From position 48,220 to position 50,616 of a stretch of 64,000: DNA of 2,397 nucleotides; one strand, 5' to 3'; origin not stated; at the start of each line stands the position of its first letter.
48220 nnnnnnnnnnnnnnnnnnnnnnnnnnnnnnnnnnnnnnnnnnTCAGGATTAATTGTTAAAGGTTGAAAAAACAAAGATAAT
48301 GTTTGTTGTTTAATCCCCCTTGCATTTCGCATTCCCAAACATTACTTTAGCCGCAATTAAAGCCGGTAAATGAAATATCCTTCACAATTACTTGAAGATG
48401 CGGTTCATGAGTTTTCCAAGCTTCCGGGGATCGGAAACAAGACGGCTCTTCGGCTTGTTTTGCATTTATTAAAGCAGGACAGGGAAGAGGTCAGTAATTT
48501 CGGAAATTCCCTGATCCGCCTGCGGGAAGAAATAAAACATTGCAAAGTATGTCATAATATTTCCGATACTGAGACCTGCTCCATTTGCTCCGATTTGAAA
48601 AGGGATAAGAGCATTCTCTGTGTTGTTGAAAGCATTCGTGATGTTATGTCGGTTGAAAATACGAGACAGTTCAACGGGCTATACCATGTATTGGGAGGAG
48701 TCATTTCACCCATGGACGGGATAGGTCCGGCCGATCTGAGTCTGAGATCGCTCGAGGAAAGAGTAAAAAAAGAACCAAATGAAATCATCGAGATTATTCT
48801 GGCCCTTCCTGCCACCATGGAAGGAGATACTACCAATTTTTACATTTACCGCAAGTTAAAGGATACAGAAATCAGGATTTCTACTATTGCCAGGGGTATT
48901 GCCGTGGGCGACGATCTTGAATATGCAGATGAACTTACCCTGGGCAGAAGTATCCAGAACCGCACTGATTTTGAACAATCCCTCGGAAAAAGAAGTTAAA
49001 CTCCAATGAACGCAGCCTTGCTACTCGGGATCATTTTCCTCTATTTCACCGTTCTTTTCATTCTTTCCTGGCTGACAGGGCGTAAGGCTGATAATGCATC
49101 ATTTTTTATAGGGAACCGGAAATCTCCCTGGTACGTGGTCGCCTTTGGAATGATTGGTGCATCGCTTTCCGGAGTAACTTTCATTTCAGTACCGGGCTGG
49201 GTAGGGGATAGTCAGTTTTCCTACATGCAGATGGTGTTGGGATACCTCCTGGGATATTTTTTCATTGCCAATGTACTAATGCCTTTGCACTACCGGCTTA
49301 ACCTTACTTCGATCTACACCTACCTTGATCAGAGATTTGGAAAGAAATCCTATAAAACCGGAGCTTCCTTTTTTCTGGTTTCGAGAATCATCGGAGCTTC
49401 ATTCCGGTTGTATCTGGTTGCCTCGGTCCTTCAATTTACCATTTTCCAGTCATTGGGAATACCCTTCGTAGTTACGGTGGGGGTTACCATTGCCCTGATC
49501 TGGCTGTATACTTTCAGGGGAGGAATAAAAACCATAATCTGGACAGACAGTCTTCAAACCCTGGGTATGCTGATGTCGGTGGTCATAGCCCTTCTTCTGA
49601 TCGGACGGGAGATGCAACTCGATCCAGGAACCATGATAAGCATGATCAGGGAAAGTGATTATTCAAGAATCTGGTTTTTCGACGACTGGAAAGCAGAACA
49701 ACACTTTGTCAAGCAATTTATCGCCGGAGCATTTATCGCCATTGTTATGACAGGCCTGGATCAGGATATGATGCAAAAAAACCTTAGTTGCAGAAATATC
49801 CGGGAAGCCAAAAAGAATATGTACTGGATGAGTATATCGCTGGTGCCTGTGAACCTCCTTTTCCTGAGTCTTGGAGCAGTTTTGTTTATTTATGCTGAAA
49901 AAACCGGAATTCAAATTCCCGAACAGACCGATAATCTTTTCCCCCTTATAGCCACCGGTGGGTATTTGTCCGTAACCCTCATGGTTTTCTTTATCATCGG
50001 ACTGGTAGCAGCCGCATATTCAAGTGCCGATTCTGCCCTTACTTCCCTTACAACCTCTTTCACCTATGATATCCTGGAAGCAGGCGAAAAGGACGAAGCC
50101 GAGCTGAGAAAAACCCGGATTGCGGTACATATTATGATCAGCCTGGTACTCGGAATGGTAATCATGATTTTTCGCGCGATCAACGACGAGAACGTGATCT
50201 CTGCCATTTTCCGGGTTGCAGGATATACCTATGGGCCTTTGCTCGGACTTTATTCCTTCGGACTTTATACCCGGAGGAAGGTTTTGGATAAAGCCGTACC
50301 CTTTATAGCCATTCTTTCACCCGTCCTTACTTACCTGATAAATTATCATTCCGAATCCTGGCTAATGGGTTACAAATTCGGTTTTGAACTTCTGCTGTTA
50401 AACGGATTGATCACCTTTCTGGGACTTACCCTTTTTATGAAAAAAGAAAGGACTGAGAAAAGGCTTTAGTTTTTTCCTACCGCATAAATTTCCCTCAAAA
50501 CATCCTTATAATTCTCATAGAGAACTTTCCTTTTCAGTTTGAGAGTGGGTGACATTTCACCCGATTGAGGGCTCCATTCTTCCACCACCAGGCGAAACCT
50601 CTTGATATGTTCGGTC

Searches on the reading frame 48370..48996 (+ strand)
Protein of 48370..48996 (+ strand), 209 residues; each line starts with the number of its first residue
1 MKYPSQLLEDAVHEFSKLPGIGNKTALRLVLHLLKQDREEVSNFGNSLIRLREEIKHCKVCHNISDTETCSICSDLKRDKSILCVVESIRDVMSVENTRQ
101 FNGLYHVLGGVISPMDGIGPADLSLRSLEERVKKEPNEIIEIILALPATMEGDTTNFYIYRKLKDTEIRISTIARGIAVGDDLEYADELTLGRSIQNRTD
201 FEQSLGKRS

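Call 17: search_protein_families(library=pfam, proteins=[window:48370-48996:+], max_evalue=0.001)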
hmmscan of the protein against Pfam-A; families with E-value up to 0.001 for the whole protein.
window:48370-48996:+ (209 aa): 6 families
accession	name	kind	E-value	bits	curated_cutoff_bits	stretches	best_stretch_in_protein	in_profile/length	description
PF13662.12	Toprim_4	-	2.1e-23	82.8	25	1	82-174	2-85/85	Toprim domain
PF21176.3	RecR_HhH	-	7.4e-13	48.5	27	1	9-48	2-41/45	RecR, helix-hairpin-helix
PF21175.2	RecR_C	-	1.3e-10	40.9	22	1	176-199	1-24/24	RecR, C-terminal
PF02132.21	RecR_ZnF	-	3.5e-09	36.6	22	1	55-75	1-21/21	RecR, Cys4-zinc finger domain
PF01751.28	Toprim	-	1.2e-07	32.2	23.1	1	83-169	2-90/96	Toprim domain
PF14520.12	HHH_5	-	7.5e-05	23.6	27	1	6-33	28-55/57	Helix-hairpin-helix domain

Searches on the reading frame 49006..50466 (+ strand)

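Call 17: search_protein_families(library=pfam, proteins=[window:49006-50466:+], max_evalue=0.001)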
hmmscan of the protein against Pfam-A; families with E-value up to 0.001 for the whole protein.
window:49006-50466:+ (487 aa): 1 family
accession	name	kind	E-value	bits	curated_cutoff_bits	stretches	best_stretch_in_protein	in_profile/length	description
PF00474.23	SSF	-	1.5e-18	67.4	22.8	1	33-424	1-393/406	Sodium:solute symporter family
